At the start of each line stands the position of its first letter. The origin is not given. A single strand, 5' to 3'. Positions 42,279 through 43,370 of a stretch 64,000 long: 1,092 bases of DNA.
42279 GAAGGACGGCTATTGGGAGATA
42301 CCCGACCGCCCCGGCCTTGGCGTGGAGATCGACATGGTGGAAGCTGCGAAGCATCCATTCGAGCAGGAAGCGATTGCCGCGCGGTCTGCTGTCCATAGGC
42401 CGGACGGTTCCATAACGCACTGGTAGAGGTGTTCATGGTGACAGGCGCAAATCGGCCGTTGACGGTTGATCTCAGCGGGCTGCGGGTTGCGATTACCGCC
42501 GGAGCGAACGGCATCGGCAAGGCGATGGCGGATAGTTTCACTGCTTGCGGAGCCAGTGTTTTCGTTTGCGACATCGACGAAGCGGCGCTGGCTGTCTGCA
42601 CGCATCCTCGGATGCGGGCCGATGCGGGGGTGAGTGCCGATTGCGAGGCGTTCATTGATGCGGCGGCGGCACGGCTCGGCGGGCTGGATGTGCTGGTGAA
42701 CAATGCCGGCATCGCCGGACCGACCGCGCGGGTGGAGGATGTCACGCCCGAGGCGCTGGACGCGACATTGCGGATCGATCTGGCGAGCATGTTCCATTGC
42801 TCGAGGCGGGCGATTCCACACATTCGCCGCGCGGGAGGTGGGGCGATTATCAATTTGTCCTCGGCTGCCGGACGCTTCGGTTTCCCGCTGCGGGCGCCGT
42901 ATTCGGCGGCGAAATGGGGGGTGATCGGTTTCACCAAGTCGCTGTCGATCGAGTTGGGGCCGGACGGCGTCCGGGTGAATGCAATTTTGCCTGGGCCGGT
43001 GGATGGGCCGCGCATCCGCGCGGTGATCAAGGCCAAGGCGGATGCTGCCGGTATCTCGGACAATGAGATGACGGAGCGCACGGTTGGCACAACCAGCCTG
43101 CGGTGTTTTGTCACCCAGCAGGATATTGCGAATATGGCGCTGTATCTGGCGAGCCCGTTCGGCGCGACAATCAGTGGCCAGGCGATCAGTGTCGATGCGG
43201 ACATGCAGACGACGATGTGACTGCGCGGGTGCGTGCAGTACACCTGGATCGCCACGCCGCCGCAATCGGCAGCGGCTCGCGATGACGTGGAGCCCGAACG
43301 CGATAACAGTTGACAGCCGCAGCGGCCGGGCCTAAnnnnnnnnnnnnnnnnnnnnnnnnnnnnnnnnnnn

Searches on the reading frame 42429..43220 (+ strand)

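Call 20: search_protein_families(library=pfam, proteins=[window:42429-43220:+], max_evalue=0.0001)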
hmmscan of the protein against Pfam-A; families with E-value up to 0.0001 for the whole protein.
window:42429-43220:+ (263 aa): 2 families
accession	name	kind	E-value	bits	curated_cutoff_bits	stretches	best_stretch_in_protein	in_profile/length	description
PF13561.12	adh_short_C2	-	3.3e-51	174.6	27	1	26-257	5-233/236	Enoyl-(Acyl carrier protein) reductase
PF00106.31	adh_short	-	1.6e-44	152.2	26.6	1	20-194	3-185/195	short chain dehydrogenase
